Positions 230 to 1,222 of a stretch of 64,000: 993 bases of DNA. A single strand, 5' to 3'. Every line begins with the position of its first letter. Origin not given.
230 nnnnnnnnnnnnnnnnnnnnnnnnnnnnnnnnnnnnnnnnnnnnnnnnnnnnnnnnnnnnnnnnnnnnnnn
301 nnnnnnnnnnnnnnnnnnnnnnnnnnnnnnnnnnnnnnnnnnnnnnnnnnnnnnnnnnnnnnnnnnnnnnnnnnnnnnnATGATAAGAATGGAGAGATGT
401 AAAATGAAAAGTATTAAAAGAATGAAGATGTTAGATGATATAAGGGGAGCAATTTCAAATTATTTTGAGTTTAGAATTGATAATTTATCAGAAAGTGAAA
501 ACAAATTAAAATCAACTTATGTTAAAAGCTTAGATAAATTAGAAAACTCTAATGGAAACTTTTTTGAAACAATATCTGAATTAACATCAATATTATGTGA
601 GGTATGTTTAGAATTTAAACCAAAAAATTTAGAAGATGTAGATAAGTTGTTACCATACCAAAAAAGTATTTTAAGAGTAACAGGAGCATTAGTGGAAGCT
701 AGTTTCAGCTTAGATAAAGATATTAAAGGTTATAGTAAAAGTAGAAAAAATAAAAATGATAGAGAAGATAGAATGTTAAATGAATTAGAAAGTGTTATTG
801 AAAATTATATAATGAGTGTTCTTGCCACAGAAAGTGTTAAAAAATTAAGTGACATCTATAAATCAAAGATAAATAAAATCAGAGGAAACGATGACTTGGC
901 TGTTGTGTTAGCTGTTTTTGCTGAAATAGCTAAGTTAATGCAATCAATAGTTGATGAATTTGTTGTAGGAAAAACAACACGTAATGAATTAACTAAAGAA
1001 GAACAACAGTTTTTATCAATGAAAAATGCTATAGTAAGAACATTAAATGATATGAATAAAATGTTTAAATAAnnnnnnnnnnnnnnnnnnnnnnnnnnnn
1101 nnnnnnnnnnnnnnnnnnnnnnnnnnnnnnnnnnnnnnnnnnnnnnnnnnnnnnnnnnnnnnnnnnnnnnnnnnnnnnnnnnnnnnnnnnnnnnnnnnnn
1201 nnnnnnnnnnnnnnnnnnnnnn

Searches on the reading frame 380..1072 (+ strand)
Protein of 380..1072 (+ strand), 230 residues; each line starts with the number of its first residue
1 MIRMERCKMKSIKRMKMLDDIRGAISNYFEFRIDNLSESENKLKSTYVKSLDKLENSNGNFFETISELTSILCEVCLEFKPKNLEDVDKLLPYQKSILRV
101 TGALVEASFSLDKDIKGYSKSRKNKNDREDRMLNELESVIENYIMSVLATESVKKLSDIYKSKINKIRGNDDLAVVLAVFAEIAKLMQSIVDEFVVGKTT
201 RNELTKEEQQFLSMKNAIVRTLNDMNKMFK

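Call 86: find_encoding_contigs(protein=window:380-1072:+, flank=10000, max_places=2)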
Protein window:380-1072:+ (230 aa): 2 contigs read that carry it; 1 place shown.
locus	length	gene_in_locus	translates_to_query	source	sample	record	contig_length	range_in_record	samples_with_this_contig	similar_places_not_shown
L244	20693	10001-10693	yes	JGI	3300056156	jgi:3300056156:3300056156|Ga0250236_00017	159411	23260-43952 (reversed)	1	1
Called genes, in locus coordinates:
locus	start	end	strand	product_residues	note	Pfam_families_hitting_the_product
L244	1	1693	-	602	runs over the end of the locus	PF00580:UvrD-helicase, PF01443:Viral_helicase1 (faint), PF13245:AAA_19, PF13361:UvrD_C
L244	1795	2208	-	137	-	-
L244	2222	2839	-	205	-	-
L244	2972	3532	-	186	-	PF06941:NT5C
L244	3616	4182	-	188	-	PF13521:AAA_28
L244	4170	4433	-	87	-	-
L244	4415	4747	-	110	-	-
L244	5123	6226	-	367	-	-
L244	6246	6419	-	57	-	-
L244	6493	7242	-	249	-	-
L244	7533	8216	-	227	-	PF13411:MerR_1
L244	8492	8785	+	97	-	PF14947:HTH_45 (weak), PF13412:HTH_24 (weak)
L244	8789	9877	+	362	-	PF00091:Tubulin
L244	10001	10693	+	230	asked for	-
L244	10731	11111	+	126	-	-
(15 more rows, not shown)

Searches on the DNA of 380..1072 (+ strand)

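Call 88: search_with_rna_model(model_id=R1, sources=[L244, L245, L126], filters=off, max_evalue=1)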
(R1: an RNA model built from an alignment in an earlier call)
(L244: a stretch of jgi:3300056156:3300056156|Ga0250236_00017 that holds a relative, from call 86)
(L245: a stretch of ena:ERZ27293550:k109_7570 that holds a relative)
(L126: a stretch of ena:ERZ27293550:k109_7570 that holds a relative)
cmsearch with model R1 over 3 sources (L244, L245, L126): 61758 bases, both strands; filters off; matches with E-value up to 1: 4.
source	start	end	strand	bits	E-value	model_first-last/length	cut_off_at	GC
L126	10332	10394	+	66.1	6.1e-19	1-61/61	no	0.4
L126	16293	16341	+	12.7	0.18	1-61/61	no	0.2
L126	12819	12872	+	10.7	0.8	1-61/61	no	0.22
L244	9022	9085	+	10.5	0.96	1-61/61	no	0.3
